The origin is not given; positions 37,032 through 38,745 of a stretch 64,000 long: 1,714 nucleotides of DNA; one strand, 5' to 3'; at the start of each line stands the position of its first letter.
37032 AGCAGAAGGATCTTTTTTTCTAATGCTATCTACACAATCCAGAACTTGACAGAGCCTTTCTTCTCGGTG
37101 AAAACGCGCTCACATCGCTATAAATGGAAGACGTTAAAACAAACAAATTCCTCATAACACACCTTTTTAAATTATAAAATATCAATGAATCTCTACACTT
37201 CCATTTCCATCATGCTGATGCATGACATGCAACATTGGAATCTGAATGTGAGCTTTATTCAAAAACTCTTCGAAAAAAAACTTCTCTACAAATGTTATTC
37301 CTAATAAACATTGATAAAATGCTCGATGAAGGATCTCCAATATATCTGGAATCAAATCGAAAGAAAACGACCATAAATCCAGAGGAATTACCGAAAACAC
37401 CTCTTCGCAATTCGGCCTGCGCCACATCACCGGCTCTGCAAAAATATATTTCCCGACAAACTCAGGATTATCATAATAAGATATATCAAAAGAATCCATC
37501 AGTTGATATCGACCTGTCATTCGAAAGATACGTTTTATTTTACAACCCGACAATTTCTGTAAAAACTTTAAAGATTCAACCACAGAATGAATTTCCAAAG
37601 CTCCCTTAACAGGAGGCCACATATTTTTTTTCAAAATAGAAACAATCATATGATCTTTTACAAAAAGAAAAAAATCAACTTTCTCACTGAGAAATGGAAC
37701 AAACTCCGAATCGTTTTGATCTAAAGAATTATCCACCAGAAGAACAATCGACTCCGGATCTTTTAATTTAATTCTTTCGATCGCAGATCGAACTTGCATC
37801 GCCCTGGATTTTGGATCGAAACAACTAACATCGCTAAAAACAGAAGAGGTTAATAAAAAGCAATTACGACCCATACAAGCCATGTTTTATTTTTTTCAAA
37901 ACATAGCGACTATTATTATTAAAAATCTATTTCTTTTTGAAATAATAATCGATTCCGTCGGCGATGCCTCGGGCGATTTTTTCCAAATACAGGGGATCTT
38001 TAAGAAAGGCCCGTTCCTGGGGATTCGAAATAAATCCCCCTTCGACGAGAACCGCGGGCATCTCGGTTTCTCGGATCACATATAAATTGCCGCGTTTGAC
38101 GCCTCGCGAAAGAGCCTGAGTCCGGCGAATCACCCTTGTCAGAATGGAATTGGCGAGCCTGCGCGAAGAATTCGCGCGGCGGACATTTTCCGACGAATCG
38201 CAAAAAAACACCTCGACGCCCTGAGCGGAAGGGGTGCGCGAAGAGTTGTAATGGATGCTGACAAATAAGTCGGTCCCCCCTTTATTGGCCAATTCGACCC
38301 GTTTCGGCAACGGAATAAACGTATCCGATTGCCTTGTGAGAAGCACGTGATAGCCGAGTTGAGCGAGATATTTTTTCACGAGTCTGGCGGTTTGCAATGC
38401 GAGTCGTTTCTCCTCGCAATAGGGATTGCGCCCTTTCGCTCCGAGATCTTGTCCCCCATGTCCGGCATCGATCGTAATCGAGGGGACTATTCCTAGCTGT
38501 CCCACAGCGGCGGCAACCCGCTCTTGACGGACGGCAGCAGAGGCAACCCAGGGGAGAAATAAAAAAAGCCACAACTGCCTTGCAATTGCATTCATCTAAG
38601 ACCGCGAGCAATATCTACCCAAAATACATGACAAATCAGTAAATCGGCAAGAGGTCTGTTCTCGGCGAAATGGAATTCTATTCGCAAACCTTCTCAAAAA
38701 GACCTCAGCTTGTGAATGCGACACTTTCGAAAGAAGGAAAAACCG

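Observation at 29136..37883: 8.7-kb glycan-biosynthesis island adjacent to tRNA-Arg(CCT) in a lineage expected to have rough LPS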

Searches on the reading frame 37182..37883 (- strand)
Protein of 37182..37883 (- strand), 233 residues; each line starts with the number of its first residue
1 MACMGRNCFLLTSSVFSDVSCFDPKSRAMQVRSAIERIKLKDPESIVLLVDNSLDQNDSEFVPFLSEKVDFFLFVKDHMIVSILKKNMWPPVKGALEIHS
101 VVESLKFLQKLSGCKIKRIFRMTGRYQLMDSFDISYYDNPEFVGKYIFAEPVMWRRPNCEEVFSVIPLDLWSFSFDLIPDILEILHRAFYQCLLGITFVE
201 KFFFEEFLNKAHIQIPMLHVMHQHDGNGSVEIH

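Call 5: search_protein_families(library=pfam, proteins=[window:37182-37883:-], max_evalue=0.01)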
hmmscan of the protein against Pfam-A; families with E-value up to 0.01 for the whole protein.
window:37182-37883:- (233 aa): 0 families

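Call 6: search_protein_families(library=ncbifam, proteins=[window:37182-37883:-], max_evalue=0.01)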
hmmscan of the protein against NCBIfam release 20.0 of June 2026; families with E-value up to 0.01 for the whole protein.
window:37182-37883:- (233 aa): 0 families
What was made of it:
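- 37182..37883 (-): B2, an unnamed family with no Pfam match and a predicted GT-A fold transferase. No Pfam or NCBIfam hit (calls 5, 6).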

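Call 20: find_homologous_proteins(query=window:37182-37883:-, max_evalue=0.001)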
Query window:37182-37883:- (233 aa): 1 proteins with E <= 0.001 among 201 candidates.
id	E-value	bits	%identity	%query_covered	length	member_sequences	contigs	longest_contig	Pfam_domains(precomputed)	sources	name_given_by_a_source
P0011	3.6e-154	529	100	100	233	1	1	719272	-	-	-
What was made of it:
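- Tried and rejected: The word-indexed homology search for B2 found only itself (call 20).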

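Call 31: search_protein_representatives(protein=window:37182-37883:-)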
Query: 233 residues. Proteins with E-value up to 0.001 (for the whole library): 197; up to 1e-10: 41; up to 1e-30: 4. The best 150 are listed.
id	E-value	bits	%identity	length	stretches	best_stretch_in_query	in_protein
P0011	1.2e-154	529.1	100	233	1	1-233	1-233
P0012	4.6e-55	203.2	46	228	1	4-233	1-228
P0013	1.2e-50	188.8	45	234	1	6-232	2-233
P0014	1.3e-49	185.4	42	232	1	5-231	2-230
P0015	2.4e-22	96.2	40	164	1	81-233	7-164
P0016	1.1e-20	90.8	31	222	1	8-231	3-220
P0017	1.5e-20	90.3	29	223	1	8-206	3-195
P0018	3.1e-20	89.3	33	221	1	6-211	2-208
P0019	1.2e-18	84.0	36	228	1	6-204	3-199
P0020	5.2e-18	82.0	29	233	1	8-221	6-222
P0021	2.6e-17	79.7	30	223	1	7-205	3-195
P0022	6.0e-17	78.5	28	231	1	8-218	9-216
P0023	2.7e-16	76.4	30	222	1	5-193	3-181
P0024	3.7e-16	75.9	31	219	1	8-193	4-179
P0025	5.1e-16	75.5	32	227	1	6-188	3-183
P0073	6.9e-09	52.1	26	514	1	8-214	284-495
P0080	1.1e-08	51.5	31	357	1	20-148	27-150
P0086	2.9e-08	50.1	26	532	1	8-224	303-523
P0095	1.2e-07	48.1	30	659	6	189-229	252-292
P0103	3.3e-07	46.6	30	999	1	17-170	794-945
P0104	3.7e-07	46.5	34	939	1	12-143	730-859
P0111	9.1e-07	45.2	32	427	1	6-157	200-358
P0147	1.3e-05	41.4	28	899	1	19-182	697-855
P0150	1.7e-05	41.0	30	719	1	19-143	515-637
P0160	5.6e-05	39.3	29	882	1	14-145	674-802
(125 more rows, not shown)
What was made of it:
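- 37182..37883 (-): There are 197 relatives in the 1.84-billion-protein library (call 31).
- Tried and rejected: The exhaustive HMMER search was needed to find relatives (call 31).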

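Call 33: search_protein_families(library=pfam, proteins=[P0073, P0086, P0103, P0104, P0147, P0150, P0160, P0111, P0080, P0095], max_evalue=0.001)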
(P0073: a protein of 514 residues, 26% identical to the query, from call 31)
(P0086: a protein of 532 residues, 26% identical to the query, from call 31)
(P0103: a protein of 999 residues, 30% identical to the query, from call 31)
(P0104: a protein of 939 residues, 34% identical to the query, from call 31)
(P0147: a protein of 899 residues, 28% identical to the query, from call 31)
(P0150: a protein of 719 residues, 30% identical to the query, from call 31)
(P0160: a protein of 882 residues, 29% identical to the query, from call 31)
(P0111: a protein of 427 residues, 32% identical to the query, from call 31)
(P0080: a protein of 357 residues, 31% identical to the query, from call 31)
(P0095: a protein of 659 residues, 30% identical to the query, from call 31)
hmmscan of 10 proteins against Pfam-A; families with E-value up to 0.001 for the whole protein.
P0073 (514 aa): 0 families

P0086 (532 aa): 0 families

P0103 (999 aa): 0 families

P0104 (939 aa): 0 families

P0147 (899 aa): 0 families

P0150 (719 aa): 0 families

P0160 (882 aa): 0 families

P0111 (427 aa): 0 families

P0080 (357 aa): 0 families

P0095 (659 aa): 11 families
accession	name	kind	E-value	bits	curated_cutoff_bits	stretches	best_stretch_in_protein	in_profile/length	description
PF12796.13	Ank_2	-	1.3e-97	321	27.3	10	557-654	1-80/90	Ankyrin repeats (3 copies)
PF13637.12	Ank_4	-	3.6e-76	249.8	22.7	7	97-152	1-50/50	Ankyrin repeats (many copies)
PF00023.36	Ank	-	2.3e-62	203.8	21.1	0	633-653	1-21/33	Ankyrin repeat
PF13606.12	Ank_3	-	6.5e-55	176.2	22.3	0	633-654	1-22/30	Ankyrin repeat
PF13857.12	Ank_5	-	3.1e-54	180.8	27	0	394-423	6-35/56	Ankyrin repeats (many copies)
PF24521.3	Ank_KRIT1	-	2e-08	34.5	80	0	327-421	22-102/149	KRIT1 ankyrin-repeats domain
PF14090.12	HTH_39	-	1.7e-05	25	21.3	0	67-92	9-34/70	Winged helix-turn-helix domain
PF09235.17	SAM_Ste50p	-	2e-05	25.2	21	0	618-633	20-35/75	Ste50p, sterile alpha motif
PF11929.14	DUF3447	-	5.8e-05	23.4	26.9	0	206-235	4-33/76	Domain of unknown function (DUF3447)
PF06062.16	UPF0231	-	0.0001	23.1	25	0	366-405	13-52/121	Uncharacterised protein family (UPF0231)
PF25178.1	Beta-prop_WDR41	-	0.00021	20.6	50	0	150-200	4-54/440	WDR41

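Call 36: find_encoding_contigs(protein=P0012, flank=10000, max_places=4)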
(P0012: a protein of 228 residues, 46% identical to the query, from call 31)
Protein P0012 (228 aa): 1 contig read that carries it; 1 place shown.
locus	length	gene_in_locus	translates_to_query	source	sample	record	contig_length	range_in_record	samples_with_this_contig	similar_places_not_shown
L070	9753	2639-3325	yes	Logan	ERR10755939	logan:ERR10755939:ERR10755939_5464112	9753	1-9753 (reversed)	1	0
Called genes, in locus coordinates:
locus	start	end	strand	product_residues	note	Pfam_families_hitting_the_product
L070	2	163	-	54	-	?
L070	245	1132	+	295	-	PF09612:HtrL_YibB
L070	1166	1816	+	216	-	-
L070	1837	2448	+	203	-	-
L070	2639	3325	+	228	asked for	-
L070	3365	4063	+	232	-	-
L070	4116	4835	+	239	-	-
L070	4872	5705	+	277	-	PF00483:NTP_transferase, PF12804:NTP_transf_3 (weak)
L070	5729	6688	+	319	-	PF01073:3Beta_HSD, PF01370:Epimerase, PF02719:Polysacc_synt_2, PF04321:RmlD_sub_bind, PF05368:NmrA (weak), PF13460:NAD_binding_10 (weak), PF16363:GDP_Man_Dehyd, PF07993:NAD_binding_4 (weak)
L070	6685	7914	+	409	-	PF08421:Methyltransf_13, PF13489:Methyltransf_23, PF08242:Methyltransf_12, PF08484:Methyltransf_14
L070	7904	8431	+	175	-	PF00908:dTDP_sugar_isom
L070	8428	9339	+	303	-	PF01370:Epimerase, PF16363:GDP_Man_Dehyd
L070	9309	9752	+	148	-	?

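Call 37: find_encoding_contigs(protein=P0013, flank=10000, max_places=4)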
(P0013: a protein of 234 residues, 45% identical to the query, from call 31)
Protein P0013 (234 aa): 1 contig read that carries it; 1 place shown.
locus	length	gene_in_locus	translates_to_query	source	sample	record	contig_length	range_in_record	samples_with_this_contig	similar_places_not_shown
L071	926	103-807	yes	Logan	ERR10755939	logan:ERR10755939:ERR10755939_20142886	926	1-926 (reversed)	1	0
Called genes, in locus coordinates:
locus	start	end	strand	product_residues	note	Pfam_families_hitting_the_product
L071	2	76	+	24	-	?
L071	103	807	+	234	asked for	-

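Call 40: predict_structure(alignment_id=A2)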
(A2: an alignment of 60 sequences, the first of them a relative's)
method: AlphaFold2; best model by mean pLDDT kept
length: 233 residues; sequences in the alignment: 60
mean_pLDDT: 95.2   pTM: 0.92
mean pLDDT of the five models: 95.2, 94.7, 94.0, 93.7, 93.2
residues with pLDDT >= 90: 211; 70-90: 19; 50-70: 2; < 50: 1
segments of 3 or more residues with pLDDT < 50: none
pLDDT, mean of each block of 10 residues (from residue 1): 84 94 96 98 98 86 96 96 91 94 98 93 98 98 98 94 97 98 98 95 96 97 96 96
secondary structure, 60 per line:
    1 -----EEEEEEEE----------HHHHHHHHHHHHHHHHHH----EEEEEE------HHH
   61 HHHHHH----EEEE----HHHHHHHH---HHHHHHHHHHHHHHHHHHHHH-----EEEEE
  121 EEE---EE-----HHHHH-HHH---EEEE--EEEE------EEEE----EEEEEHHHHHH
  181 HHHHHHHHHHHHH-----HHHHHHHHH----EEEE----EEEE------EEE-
elements in order: E6-13 H24-41 E46-51 H58-66 E71-74 H79-86 H90-110 E116-123 H134-138 E146-149 E152-155 E162-165 E170-174 H175-193 H199-207 E212-215 E220-223 E230-232
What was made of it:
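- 37182..37883 (-): The AF2 model has pLDDT 95 (call 40).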

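Call 44: fold_search(model_id=the predicted structure, library=pdb)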
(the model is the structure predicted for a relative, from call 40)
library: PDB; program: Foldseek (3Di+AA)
matches with E <= 10: 1439; with E <= 0.001: 332
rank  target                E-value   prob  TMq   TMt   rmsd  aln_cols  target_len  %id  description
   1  4cj8_A                2.0e-07  1.00  0.56  0.55   5.4       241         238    9  monoclinic crystal form of Bogt6a E192Q in complex with UDP-GalNAc, UDP and GalNAc (released 2014-02-05)
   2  2vxm_A                4.6e-07  1.00  0.50  0.45   5.9       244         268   10  Screening a Limited Structure-based Library Identifies UDP-GalNAc- Specific Mutants of alpha-1,3 Galactosyltransferase (released 2008-09-23)
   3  4cj8_E                4.9e-07  1.00  0.54  0.51   5.6       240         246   12  monoclinic crystal form of Bogt6a E192Q in complex with UDP-GalNAc, UDP and GalNAc (released 2014-02-05)
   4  4ayj_A                9.9e-07  1.00  0.57  0.57   5.1       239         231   10  Molecular structure of a metal-independent bacterial glycosyltransferase that catalyzes the synthesis of histo-blood g (released 2012-12-19)
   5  2vs5_B                1.4e-06  1.00  0.53  0.46   5.7       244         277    9  THE BINDING OF UDP-GALACTOSE BY AN ACTIVE SITE MUTANT OF alpha-1,3 GALACTOSYLTRANSFERASE (alpha3GT) (released 2008-07-15)
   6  5nre_B                1.6e-06  1.00  0.54  0.47   5.2       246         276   10  A Native Ternary Complex of Alpha-1,3-Galactosyltransferase (a3GalT) Supports a Conserved Reaction Mechanism for Retai (released 2017-10-11)
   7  1g8o                  1.9e-06  1.00  0.52  0.44   5.4       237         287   10  CRYSTALLOGRAPHIC STRUCTURE OF THE NATIVE BOVINE ALPHA-1,3-GALACTOSYLTRANSFERASE CATALYTIC DOMAIN (released 2001-05-20)
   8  5nr9_B                2.0e-06  1.00  0.50  0.43   5.8       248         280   10  A Native Ternary Complex of Alpha-1,3-Galactosyltransferase (alpha-3GalT) Supports a Conserved Reaction Mechanism for  (released 2017-10-11)
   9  4ayj_C                2.1e-06  1.00  0.56  0.56   5.2       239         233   10  Molecular structure of a metal-independent bacterial glycosyltransferase that catalyzes the synthesis of histo-blood g (released 2012-12-19)
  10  4cj8_H                2.1e-06  1.00  0.56  0.54   5.3       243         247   10  monoclinic crystal form of Bogt6a E192Q in complex with UDP-GalNAc, UDP and GalNAc (released 2014-02-05)
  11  2jck                  2.1e-06  1.00  0.54  0.46   5.3       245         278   11  Crystal structure of alpha-1,3 Galactosyltransferase (R365K) in complex with UDP and 2 manganese ion (released 2007-05-22)
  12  1g93                  2.3e-06  1.00  0.52  0.45   5.6       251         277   11  CRYSTAL STRUCTURE OF THE BOVINE CATALYTIC DOMAIN OF ALPHA-1,3-GALACTOSYLTRANSFERASE IN THE PRESENCE OF UDP-GALACTOSE (released 2001-05-20)
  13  4cjb_D                2.7e-06  1.00  0.55  0.55   5.3       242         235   10  orthorhombic crystal form of Bogt6a E192Q in complex with GalNAc (released 2014-02-05)
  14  2vs5_A                2.7e-06  1.00  0.55  0.46   5.1       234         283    9  THE BINDING OF UDP-GALACTOSE BY AN ACTIVE SITE MUTANT OF alpha-1,3 GALACTOSYLTRANSFERASE (alpha3GT) (released 2008-07-15)
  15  4ayj_D                3.1e-06  1.00  0.55  0.54   5.3       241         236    9  Molecular structure of a metal-independent bacterial glycosyltransferase that catalyzes the synthesis of histo-blood g (released 2012-12-19)
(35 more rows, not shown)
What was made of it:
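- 37182..37883 (-): Foldseek against the PDB gives GT6 (BoGT6a, alpha-3GalT, GTA/GTB) and GT8 glycogenin at E 2e-7 and TM 0.5-0.57 (call 44).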

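Call 47: search_protein_families(library=phrogs, proteins=[window:37182-37883:-], max_evalue=0.001)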
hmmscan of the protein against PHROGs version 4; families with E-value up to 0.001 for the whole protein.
window:37182-37883:- (233 aa): 0 families

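Call 61: search_solved_structures(query=A2, max_evalue=10)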
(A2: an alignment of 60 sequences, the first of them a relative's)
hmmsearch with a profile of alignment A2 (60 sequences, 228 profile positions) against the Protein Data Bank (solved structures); distinct sequences matched with E-value up to 10: 3.
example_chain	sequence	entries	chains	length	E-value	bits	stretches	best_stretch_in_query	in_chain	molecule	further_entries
5e4r_A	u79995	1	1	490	0.082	15.8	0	157-208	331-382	Ketol-acid reductoisomerase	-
8hhj_A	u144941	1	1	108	0.4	13.5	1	155-176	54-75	MafB2 immunity protein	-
6se1_A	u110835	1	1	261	0.47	13.3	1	4-71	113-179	Putative lipopolysaccharide modification acyltransferase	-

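Call 78: find_related_loci(query=A4, collection=viral_contigs, flank=8000)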
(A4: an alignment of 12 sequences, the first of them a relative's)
Query A4 (233 aa) in viral_contigs; peptide patterns used: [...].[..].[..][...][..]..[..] (x = any residue, [..] = any of these).
215 stretches matched a pattern; 200 encode a relative of the query (tblastn E <= 1e-3); the best 80 are kept; 80 distinct loci.
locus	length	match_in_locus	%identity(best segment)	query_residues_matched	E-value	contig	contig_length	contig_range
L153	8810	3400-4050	32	9-231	1e-27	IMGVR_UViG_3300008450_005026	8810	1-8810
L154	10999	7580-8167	31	3-205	3e-26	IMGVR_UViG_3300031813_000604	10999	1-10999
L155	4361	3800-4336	33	9-193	2e-25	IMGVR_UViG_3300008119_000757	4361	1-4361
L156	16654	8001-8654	30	9-232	2e-25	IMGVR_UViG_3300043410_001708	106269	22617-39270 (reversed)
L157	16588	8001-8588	29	3-187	9e-24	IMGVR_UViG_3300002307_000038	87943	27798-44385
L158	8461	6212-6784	28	9-205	8e-24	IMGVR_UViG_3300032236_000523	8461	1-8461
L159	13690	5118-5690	27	9-205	5e-23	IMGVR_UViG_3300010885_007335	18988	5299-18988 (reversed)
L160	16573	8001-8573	28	9-205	4e-23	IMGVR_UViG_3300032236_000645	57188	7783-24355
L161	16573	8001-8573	30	9-205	1e-22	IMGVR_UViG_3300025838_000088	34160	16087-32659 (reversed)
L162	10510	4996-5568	30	9-205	1e-22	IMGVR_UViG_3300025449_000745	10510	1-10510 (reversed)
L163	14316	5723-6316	26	9-213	2e-22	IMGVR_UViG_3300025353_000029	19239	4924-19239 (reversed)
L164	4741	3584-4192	27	6-219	8e-22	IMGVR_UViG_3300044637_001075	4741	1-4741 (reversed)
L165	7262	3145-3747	30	7-214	3e-21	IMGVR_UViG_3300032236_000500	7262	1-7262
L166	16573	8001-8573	30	9-205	6e-21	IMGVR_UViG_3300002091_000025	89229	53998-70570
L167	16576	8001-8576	28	4-184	1e-20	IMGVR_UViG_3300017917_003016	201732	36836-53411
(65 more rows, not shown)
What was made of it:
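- Tried and rejected: A 12-member alignment worked (call 78).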

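Call 93: search_protein_families(library=pfam, proteins=[L070:1166-1816:+, L070:1837-2448:+], max_evalue=0.0001)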
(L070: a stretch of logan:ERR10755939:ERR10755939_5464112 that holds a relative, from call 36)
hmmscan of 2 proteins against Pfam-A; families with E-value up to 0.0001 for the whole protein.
L070:1166-1816:+ (216 aa): 0 families

L070:1837-2448:+ (203 aa): 0 families

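Call 103: search_protein_families(library=pfam, proteins=[L070:9309-9752:+], max_evalue=0.0001)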
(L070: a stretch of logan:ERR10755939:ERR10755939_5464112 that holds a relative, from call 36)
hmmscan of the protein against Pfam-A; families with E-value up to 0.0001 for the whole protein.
L070:9309-9752:+ (148 aa): 1 family
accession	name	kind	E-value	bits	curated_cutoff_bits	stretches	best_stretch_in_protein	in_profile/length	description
PF01755.23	Glyco_transf_25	-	6.2e-06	26.7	24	1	13-143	1-82/199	Glycosyltransferase family 25 (LPS biosynthesis protein)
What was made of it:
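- The L070 version of the island carries HtrL/YibB and GT25 genes, families usually annotated with LPS/LOS core synthesis (calls 36, 103).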

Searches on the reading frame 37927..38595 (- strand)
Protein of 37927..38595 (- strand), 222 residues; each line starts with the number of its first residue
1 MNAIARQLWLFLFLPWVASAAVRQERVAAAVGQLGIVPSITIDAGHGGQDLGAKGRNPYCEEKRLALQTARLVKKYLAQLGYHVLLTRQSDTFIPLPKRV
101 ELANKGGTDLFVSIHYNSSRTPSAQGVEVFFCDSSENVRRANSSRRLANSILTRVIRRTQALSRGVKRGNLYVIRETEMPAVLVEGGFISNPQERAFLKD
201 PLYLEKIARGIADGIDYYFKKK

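Call 13: search_protein_families(library=pfam, proteins=[window:37927-38595:-], max_evalue=0.00001)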
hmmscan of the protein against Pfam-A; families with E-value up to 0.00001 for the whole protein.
window:37927-38595:- (222 aa): 1 family
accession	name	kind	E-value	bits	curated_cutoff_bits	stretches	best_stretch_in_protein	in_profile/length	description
PF01520.23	Amidase_3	-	1.3e-54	185.3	27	1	40-216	1-173/174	N-acetylmuramoyl-L-alanine amidase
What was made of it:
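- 37927..38595 (-): amiA (Amidase_3), the first backbone gene and the right insertion boundary. Matches Pfam at 1.3e-54 (call 13).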

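Call 96: find_related_loci(query=window:37927-38595:-, collection=metagenome_contigs, flank=10000)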
Query window:37927-38595:- (222 aa) in metagenome_contigs; peptide patterns used: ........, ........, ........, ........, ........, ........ (x = any residue, [..] = any of these).
284 stretches matched a pattern; 2 encode a relative of the query (tblastn E <= 1e-3); 2 distinct loci.
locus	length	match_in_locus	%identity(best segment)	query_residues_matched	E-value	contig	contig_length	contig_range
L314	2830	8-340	55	110-221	3e-35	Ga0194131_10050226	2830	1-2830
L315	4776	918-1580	28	40-220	1e-20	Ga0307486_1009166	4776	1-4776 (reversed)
